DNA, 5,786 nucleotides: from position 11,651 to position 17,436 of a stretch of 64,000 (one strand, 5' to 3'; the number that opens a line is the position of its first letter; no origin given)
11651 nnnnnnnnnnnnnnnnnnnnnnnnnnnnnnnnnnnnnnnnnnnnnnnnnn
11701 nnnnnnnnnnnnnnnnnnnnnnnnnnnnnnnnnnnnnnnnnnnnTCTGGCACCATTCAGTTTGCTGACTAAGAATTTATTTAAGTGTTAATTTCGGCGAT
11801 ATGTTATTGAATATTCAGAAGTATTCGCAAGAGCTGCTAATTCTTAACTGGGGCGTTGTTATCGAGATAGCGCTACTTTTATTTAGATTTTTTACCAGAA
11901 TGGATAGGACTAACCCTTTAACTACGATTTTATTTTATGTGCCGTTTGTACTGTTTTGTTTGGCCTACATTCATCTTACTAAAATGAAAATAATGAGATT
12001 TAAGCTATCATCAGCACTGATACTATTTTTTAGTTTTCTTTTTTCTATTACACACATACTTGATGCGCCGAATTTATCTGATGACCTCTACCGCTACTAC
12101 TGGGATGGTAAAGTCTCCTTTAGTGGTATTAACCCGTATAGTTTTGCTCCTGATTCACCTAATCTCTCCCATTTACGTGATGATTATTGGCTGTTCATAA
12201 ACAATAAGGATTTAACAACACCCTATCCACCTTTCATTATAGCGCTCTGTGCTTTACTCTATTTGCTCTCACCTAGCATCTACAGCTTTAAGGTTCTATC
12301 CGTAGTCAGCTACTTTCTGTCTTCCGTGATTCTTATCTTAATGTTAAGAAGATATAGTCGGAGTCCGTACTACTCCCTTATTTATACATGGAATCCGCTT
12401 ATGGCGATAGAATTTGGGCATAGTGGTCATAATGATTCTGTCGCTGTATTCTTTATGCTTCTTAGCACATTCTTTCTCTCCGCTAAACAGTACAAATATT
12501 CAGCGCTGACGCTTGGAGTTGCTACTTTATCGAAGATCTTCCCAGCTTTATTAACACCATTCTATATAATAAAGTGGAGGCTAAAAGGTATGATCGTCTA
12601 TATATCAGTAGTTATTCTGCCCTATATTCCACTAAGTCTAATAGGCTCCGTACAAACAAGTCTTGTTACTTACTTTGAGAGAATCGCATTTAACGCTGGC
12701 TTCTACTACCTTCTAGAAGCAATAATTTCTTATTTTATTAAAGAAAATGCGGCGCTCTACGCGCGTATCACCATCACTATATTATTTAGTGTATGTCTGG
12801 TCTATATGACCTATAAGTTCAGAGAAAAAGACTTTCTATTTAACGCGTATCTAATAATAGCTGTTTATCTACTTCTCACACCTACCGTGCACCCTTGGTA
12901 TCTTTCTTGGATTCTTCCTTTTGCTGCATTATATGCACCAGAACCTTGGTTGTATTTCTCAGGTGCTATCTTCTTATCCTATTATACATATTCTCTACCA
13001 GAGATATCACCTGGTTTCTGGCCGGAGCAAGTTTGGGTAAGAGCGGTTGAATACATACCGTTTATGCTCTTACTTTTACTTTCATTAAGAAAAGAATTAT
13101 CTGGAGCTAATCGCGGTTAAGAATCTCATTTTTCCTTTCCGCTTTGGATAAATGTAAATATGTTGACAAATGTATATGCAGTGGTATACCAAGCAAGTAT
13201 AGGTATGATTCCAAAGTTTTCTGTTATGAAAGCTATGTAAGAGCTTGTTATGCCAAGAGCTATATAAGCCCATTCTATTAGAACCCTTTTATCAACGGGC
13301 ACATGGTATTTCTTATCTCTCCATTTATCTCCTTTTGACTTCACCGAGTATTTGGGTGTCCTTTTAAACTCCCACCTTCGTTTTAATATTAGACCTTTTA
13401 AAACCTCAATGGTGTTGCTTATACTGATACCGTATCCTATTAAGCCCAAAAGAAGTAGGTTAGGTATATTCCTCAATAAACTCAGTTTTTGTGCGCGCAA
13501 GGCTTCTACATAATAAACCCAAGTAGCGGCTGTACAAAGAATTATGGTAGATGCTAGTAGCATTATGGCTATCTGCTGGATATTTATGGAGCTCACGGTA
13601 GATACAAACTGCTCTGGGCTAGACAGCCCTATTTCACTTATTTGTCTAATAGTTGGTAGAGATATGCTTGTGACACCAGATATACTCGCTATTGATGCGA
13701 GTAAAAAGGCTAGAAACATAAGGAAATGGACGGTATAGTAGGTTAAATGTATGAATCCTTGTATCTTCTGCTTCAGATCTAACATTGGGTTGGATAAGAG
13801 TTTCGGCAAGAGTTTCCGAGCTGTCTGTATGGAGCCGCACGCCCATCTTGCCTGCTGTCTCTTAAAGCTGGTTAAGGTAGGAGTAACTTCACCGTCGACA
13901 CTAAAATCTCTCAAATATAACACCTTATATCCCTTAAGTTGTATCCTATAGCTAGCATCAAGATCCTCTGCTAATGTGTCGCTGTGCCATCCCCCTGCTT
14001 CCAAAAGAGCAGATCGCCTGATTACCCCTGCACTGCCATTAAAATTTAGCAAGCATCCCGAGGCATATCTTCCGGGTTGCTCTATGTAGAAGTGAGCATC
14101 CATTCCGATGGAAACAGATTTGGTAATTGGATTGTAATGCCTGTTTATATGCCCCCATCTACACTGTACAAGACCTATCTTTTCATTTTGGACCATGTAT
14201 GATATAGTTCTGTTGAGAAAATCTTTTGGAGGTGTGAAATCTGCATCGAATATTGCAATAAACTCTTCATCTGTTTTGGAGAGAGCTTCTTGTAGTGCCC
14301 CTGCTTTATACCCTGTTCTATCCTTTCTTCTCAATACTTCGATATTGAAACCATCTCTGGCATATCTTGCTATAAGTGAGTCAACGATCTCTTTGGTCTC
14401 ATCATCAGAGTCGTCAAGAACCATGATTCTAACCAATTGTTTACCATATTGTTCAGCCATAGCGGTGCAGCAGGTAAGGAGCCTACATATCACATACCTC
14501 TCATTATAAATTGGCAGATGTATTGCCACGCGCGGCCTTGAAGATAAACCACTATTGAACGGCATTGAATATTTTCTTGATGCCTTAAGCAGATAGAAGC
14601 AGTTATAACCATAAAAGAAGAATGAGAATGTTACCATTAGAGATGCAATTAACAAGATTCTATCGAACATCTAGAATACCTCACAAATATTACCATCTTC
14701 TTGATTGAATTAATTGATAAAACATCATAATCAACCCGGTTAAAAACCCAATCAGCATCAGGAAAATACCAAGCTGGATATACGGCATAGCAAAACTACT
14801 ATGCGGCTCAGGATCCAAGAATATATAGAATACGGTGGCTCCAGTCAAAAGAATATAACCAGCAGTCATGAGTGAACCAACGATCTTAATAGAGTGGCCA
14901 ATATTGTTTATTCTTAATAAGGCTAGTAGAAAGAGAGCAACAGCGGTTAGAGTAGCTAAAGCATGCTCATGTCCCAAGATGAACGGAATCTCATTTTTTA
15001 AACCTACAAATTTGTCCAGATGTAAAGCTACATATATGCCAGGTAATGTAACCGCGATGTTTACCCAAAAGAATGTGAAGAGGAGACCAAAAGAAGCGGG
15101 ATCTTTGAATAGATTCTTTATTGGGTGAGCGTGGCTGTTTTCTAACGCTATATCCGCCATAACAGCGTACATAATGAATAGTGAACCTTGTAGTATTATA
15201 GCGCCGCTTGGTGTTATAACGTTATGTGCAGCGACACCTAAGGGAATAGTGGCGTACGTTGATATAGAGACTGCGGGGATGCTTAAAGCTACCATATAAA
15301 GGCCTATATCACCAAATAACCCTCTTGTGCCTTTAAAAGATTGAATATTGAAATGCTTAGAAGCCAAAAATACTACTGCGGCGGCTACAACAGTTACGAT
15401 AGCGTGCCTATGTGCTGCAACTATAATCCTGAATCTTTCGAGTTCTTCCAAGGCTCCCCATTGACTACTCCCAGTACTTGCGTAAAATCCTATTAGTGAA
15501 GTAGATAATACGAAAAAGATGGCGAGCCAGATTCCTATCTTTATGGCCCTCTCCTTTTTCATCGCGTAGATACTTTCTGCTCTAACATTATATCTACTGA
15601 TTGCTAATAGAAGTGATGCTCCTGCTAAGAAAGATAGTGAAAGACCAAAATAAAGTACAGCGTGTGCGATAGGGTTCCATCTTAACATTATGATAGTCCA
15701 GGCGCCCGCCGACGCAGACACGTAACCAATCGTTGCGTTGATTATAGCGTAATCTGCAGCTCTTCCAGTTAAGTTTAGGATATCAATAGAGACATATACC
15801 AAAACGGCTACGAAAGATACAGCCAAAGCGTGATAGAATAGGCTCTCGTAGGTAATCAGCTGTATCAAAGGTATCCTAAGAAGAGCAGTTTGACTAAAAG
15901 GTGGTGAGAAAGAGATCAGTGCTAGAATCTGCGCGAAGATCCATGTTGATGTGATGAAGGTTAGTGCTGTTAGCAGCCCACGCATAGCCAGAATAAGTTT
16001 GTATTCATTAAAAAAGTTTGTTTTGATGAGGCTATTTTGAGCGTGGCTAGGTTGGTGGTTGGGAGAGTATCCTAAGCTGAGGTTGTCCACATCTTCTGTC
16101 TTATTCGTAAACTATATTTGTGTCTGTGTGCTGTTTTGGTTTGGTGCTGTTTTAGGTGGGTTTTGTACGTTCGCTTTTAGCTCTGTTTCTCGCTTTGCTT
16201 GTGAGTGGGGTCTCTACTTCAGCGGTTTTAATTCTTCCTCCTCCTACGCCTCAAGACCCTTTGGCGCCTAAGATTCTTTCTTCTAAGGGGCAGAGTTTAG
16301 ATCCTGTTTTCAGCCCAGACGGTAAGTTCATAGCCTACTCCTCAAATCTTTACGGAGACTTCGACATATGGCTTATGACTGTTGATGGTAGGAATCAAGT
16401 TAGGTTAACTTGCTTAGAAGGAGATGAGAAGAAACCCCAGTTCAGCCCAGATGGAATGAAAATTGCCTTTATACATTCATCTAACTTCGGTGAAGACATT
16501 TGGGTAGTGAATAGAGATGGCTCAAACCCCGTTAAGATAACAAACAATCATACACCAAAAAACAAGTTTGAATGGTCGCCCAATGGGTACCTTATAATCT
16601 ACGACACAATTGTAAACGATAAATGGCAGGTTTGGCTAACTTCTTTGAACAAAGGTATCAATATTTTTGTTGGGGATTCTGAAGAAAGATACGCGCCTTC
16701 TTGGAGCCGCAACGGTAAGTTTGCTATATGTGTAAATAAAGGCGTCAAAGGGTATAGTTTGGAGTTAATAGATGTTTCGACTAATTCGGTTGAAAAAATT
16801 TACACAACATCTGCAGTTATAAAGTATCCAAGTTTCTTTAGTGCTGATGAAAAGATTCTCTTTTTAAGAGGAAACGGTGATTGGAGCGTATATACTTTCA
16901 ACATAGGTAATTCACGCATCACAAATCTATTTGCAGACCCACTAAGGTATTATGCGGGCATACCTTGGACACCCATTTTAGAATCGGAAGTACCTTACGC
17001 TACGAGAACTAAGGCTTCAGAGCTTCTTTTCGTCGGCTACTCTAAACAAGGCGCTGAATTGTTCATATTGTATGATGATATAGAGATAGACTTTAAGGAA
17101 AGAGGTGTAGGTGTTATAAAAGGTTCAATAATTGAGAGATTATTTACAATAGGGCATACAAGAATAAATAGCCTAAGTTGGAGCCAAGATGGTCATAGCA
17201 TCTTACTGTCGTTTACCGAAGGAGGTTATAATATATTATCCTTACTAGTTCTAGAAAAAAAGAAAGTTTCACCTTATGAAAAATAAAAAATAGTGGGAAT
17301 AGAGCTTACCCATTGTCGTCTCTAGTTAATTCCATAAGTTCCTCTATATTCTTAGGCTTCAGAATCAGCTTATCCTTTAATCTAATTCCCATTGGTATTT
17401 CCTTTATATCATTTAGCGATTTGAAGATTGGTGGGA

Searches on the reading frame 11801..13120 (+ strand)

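Call 36: search_protein_families(library=pfam, proteins=[window:11801-13120:+], max_evalue=0.001)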
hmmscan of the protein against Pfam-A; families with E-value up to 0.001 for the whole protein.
window:11801-13120:+ (439 aa): 1 family
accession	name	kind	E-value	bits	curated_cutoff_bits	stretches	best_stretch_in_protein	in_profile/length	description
PF09594.16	GT87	-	8.8e-06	26.1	25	1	142-361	3-237/237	Glycosyltransferase family 87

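Call 45: search_protein_families(library=pfam, proteins=[window:11801-13117:+], max_evalue=5)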
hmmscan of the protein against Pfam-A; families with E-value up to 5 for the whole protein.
window:11801-13117:+ (439 aa): 2 families
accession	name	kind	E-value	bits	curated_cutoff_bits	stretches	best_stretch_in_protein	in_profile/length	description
PF09594.16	GT87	-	8.8e-06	26.1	25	1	142-361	3-237/237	Glycosyltransferase family 87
PF14897.12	EpsG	-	0.31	10.6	30.1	1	150-360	51-258/326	EpsG family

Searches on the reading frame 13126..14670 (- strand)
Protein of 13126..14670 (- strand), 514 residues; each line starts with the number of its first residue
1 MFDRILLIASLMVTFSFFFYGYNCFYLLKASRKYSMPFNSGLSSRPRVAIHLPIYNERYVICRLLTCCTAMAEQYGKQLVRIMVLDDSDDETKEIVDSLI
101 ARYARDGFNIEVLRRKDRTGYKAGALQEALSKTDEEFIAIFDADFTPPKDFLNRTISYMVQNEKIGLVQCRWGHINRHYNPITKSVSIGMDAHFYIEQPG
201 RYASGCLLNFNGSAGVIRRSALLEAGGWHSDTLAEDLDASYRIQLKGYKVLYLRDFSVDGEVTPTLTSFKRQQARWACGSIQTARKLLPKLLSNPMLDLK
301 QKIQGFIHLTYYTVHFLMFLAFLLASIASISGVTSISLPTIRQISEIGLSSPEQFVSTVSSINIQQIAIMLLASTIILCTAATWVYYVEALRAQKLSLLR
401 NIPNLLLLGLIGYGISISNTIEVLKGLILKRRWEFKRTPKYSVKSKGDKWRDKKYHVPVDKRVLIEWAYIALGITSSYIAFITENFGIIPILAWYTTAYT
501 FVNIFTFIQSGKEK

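Call 36: search_protein_families(library=pfam, proteins=[window:13126-14670:-], max_evalue=0.001)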
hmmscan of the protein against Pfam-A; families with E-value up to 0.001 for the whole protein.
window:13126-14670:- (514 aa): 4 families
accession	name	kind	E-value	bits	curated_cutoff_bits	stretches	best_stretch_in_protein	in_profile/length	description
PF13632.12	Glyco_trans_2_3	-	4e-22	79.4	27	1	138-335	2-182/198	Glycosyl transferase family group 2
PF00535.33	Glycos_transf_2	-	2.7e-18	66.9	23.3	1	50-175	2-119/168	Glycosyl transferase family 2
PF13641.12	Glyco_tranf_2_3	-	3.1e-18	67.1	27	1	46-279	1-230/230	Glycosyltransferase like family 2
PF13506.12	Glyco_transf_21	-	1.7e-08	34.6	21.7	1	119-277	15-173/174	Glycosyl transferase family 21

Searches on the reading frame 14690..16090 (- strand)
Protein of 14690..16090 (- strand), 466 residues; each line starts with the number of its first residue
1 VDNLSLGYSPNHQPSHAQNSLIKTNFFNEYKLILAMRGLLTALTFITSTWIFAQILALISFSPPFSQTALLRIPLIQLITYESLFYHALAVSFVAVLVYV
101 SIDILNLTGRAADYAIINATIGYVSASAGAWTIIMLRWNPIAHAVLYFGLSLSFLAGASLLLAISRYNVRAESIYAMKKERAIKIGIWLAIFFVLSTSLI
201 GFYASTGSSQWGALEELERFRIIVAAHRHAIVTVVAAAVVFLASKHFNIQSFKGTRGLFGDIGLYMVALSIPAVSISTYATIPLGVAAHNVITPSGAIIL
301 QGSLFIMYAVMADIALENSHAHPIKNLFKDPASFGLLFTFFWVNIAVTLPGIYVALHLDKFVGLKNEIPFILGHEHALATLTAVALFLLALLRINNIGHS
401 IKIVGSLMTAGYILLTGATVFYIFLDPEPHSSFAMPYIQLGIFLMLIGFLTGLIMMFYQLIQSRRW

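Call 36: search_protein_families(library=pfam, proteins=[window:14690-16090:-], max_evalue=0.001)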
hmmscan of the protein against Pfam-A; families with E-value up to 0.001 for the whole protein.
window:14690-16090:- (466 aa): 0 families

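Call 45: search_protein_families(library=pfam, proteins=[window:14690-16087:-], max_evalue=5)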
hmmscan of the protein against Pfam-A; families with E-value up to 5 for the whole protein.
window:14690-16087:- (465 aa): 1 family
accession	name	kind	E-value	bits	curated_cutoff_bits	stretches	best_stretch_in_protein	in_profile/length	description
PF11587.13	Prion_bPrPp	-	0.12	12.5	24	1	183-200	3-20/28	Major prion protein bPrPp - N terminal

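Call 65: find_homologous_proteins(query=window:14690-16087:-, max_evalue=0.00001)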
Query window:14690-16087:- (465 aa): 15 proteins with E <= 0.00001 among 8000 candidates.
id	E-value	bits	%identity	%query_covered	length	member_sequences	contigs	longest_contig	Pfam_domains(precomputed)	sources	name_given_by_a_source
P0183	3.2e-266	902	99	93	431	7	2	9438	-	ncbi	ncbi:MAG: hypothetical protein QXW32_07330 [Nitrososphaerales archaeon]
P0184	3.8e-186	638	70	92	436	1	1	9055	-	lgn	-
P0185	8.6e-164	564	62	91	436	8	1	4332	-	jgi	jgi:hypothetical protein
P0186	1.2e-155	537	61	91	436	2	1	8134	-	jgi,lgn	jgi:hypothetical protein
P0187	5.8e-119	416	49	89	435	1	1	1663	-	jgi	jgi:hypothetical protein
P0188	8.3e-118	413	47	91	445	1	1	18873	-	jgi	jgi:hypothetical protein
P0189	2.3e-117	411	49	88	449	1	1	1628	-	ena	-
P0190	5.2e-113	397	47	88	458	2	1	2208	-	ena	-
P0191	8.1e-112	393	48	86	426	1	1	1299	-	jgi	jgi:hypothetical protein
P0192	4.2e-109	384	45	92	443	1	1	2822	-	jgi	jgi:hypothetical protein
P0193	6.4e-104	367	44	89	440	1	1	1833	-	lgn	-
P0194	2.8e-98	348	66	52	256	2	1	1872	-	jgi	-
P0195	4.6e-93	331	44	88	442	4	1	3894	-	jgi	jgi:hypothetical protein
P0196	4.4e-67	245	38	82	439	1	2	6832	-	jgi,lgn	-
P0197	1.8e-17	82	27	81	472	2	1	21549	-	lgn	-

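Call 70: search_solved_structures(query=A5, max_evalue=10)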
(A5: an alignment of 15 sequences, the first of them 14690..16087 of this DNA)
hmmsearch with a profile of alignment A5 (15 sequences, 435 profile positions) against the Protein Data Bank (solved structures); distinct sequences matched with E-value up to 10: 0.

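Call 71: find_encoding_contigs(protein=P0188, flank=10000, max_places=2)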
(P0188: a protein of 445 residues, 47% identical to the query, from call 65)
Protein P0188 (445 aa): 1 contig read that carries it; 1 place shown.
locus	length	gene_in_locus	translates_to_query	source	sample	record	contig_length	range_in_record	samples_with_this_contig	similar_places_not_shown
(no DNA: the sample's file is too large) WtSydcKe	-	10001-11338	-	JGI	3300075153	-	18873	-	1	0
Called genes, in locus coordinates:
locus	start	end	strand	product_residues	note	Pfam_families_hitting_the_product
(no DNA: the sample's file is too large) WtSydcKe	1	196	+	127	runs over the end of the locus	PF00856:SET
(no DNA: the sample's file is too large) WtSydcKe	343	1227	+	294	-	PF01656:CbiA, PF02374:ArsA_ATPase, PF13614:AAA_31 (weak)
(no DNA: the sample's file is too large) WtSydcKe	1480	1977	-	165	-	PF06445:GyrI-like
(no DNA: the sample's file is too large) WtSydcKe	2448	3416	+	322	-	PF02678:Pirin, PF05726:Pirin_C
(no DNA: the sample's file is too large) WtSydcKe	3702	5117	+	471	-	PF02310:B12-binding, PF04055:Radical_SAM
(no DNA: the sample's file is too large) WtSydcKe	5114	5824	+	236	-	-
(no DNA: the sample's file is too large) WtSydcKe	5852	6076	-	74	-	-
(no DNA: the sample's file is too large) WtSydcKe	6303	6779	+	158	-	-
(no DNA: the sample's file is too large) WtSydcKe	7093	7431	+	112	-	-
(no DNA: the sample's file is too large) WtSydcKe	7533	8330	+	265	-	PF01791:DeoC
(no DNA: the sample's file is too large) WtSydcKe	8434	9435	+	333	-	PF01959:DHQS (faint), PF26558:DHQS_2nd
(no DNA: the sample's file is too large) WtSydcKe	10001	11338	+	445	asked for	-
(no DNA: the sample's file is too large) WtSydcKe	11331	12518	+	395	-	PF26549:Tricorn_N, PF26550:Tricorn_2nd (weak), PF07676:PD40, PF25174:Beta-prop_THOC3, PF23381:Beta-prop_IFT122_1st (weak), PF26550:Tricorn_2nd, PF26549:Tricorn_N, PF26549:Tricorn_N, +5 more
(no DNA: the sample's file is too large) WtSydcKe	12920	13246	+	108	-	-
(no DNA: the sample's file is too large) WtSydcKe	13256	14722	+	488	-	PF02310:B12-binding, PF04055:Radical_SAM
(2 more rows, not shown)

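Call 72: find_encoding_contigs(protein=P0197, flank=10000, max_places=2)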
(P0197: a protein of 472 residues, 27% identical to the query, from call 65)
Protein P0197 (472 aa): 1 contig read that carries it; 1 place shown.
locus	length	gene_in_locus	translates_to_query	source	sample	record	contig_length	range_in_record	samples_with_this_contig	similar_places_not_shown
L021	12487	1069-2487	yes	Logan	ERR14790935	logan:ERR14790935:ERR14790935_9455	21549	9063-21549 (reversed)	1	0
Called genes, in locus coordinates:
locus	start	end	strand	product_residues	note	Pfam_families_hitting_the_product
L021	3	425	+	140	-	?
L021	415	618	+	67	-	-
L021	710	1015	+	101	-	-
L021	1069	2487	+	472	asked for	-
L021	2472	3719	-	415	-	PF07690:MFS_1, PF13347:MFS_2 (weak), PF12832:MFS_1_like, PF07690:MFS_1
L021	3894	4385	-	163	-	PF04073:tRNA_edit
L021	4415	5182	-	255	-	-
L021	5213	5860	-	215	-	PF00392:GntR, PF07729:FCD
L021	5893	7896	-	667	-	PF05378:Hydant_A_N, PF13941:MutL (faint), PF01968:Hydantoinase_A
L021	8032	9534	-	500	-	PF06253:MTTB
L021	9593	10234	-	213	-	PF02607:B12-binding_2, PF02310:B12-binding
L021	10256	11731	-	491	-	PF06253:MTTB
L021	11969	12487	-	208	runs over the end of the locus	PF00392:GntR, PF07729:FCD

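Call 80: predict_structure(alignment_id=A5)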
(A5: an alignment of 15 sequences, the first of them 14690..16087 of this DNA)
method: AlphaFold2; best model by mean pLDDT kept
length: 465 residues; sequences in the alignment: 15
mean_pLDDT: 82.5   pTM: 0.85
mean pLDDT of the five models: 82.5, 81.1, 80.6, 78.7, 76.2
residues with pLDDT >= 90: 209; 70-90: 175; 50-70: 50; < 50: 31
segments of 3 or more residues with pLDDT < 50: 1-14, 67-70, 206-216
pLDDT, mean of each block of 10 residues (from residue 1): 35 50 66 85 96 84 56 58 80 96 93 97 93 83 91 96 87 88 95 85 50 51 78 93 93 91 95 87 78 86 93 78 85 91 87 79 79 84 94 74 93 93 83 91 95 90 64
secondary structure, 60 per line:
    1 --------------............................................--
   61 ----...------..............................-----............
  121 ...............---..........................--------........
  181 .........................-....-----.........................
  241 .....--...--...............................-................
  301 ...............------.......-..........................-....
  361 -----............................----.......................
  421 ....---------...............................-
elements in order: H15-58 H74-103 H109-135 H139-164 H173-205 H207-210 H216-245 H253-283 H285-315 H322-328 H330-355 H357-360 H366-393 H398-424 H434-464

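Call 83: fold_search(model_id=the predicted structure, library=pdb)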
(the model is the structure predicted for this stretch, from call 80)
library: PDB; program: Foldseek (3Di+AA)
matches with E <= 10: 250; with E <= 0.001: 0
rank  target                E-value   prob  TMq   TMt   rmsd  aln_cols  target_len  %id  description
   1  3s8f_A                1.8e-02  1.00  0.56  0.48   7.6       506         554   17  1.8 A structure of ba3 cytochrome c oxidase from Thermus thermophilus in lipid environment (released 2011-08-03)
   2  6qq6_A                2.1e-02  1.00  0.54  0.37   7.5       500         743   13  Cryo-EM structure of dimeric quinol dependent nitric oxide reductase (qNOR) Val495Ala mutant from Alcaligenes xylosoxi (released 2019-09-11)
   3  1xme_A                2.4e-02  1.00  0.51  0.44   9.0       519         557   16  Structure of Recombinant Cytochrome ba3 Oxidase from Thermus thermophilus (released 2005-03-22)
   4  3s3b_A                2.5e-02  1.00  0.54  0.47   8.4       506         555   16  Structure of Thermus thermophilus cytochrome ba3 oxidase 240s after Xe depressurization (released 2012-05-23)
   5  4g70_A                2.6e-02  1.00  0.48  0.42  11.5       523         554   15  Structure of Recombinant Cytochrome ba3 Oxidase mutant V236T from Thermus thermophilus (released 2013-07-24)
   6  3om3_A                5.5e-02  1.00  0.50  0.45   8.4       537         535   12  Catalytic core subunits (I and II) of cytochrome C oxidase from Rhodobacter sphaeroides with K362M mutation in the red (released 2011-02-02)
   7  2gsm_A                6.3e-02  1.00  0.53  0.48   7.7       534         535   12  Catalytic Core (Subunits I and II) of Cytochrome c oxidase from Rhodobacter sphaeroides (released 2006-10-10)
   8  3s8g_A                8.0e-02  1.00  0.57  0.50   7.2       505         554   15  1.8 A structure of ba3 cytochrome c oxidase mutant (A120F) from Thermus thermophilus in lipid environment (released 2011-08-03)
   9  3fye_C                8.0e-02  1.00  0.52  0.47   8.3       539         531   12  Catalytic core subunits (I and II) of cytochrome c oxidase from Rhodobacter sphaeroides in the reduced state (released 2009-06-16)
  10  4gp5_A                9.8e-02  0.99  0.47  0.41   8.6       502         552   15  Structure of Recombinant Cytochrome ba3 Oxidase mutant Y133W from Thermus thermophilus (released 2013-01-16)
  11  8d4t_N                1.1e-01  1.00  0.51  0.48   7.5       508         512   11  Mammalian CIV with GDN bound (released 2022-07-06)
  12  7cub_A                1.2e-01  1.00  0.58  0.43   9.5       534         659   11  2.55-Angstrom Cryo-EM structure of Cytochrome bo3 from Escherichia coli in Native Membrane (released 2021-08-25)
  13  7jro_a                1.4e-01  0.99  0.52  0.48   7.6       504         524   13  Plant Mitochondrial complex IV from Vigna radiata (released 2021-01-20)
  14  6t6v                  1.4e-01  0.99  0.49  0.33   9.7       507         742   12  Glu-494-Ala inactive monomer of a quinol dependent Nitric Oxide Reductase (qNOR) from Alcaligenes xylosoxidans (released 2020-04-01)
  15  8ucj_a                1.5e-01  0.99  0.54  0.48   7.4       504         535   13  CryoEM structure of Komagataella pastoris Cytochrome c oxidase (11 subunits) in complex with human VMAT2 (released 2024-10-09)
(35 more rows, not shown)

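Call 87: search_protein_families(library=pfam, alignment_id=A5, max_evalue=10)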
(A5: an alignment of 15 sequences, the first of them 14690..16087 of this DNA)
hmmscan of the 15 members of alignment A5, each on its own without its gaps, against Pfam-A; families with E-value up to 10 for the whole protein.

A. member 1, window:14690-16087:- (465 aa): 1 family
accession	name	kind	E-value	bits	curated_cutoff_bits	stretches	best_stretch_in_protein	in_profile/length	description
PF11587.13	Prion_bPrPp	-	0.12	12.5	24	1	183-200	3-20/28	Major prion protein bPrPp - N terminal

B. families by the number of members that match (of 15 scanned): 8 families
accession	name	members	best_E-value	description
PF11587.13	Prion_bPrPp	5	0.0076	Major prion protein bPrPp - N terminal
PF10361.14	DUF2434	1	0.079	Protein of unknown function (DUF2434)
PF19865.4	DUF6338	1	0.1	Family of unknown function (DUF6338)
PF17968.6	Tlr3_TMD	1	1.2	Toll-like receptor 3 trans-membrane domain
PF11368.13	DUF3169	1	1.6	Protein of unknown function (DUF3169)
PF13965.12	SID-1_RNA_chan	1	1.9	dsRNA-gated channel SID-1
PF17307.7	Smim3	1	3.2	Small integral membrane protein 3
PF14293.11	YWFCY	1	3.4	YWFCY protein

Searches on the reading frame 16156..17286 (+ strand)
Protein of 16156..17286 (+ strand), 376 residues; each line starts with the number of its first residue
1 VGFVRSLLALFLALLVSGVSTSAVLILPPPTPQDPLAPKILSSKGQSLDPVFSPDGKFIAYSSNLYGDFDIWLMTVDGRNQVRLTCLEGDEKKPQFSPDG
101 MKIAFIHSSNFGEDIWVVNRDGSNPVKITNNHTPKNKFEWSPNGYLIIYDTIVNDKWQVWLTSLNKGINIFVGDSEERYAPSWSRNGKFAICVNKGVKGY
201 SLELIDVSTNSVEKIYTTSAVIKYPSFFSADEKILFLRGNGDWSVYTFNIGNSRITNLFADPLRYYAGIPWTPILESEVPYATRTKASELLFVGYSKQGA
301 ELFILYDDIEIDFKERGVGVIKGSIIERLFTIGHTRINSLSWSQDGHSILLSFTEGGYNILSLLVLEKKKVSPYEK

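Call 10: search_protein_families(library=pfam, proteins=[window:16156-17286:+], max_evalue=0.01)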
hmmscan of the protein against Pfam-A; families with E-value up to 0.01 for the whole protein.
window:16156-17286:+ (376 aa): 6 families
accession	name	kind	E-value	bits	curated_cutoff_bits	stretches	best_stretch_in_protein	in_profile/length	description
PF07676.18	PD40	-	1.4e-12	47.6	20.9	1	38-72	2-37/38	WD40-like Beta Propeller Repeat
PF25174.1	Beta-prop_THOC3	-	1.6e-09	37.6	305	0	77-149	202-271/272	THOC3 beta-propeller domain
PF00930.27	DPPIV_N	-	1e-05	24.9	22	0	88-132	42-82/354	Dipeptidyl peptidase IV (DPP IV) N-terminal region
PF25460.1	Beta-prop_Aladin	-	9.2e-05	22.2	171.1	1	129-250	107-224/340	Aladin seven-bladed propeller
PF00400.38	WD40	-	0.00035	21.5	27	0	330-349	5-26/39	WD domain, G-beta repeat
PF12894.13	ANAPC4_WD40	-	0.0089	16.7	22.9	0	333-362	37-66/91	Anaphase-promoting complex subunit 4 WD40 domain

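Call 19: search_protein_families(library=ncbifam, proteins=[window:16156-17283:+], max_evalue=0.00001)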
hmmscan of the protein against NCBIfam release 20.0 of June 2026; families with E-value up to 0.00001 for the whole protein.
window:16156-17283:+ (376 aa): 4 families
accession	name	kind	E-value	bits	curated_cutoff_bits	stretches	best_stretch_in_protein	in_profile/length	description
TIGR02800.1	propeller_TolB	equivalog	3.3e-26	92.2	343.15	1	40-165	274-398/418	Tol-Pal system beta propeller repeat protein TolB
NF002183.0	PRK01029.1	equivalog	6.3e-15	55.1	405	1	47-184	283-423/429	Tol-Pal system protein TolB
NF033523.0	lasso_peptidase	equivalog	1.2e-13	50.7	400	1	91-151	90-150/638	Atxe2 family lasso peptide isopeptidase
NF053518.1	DipepPtdsDpp5Prph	equivalog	9.5e-13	47.5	900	1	36-151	3-124/655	dipeptidyl-peptidase Dpp5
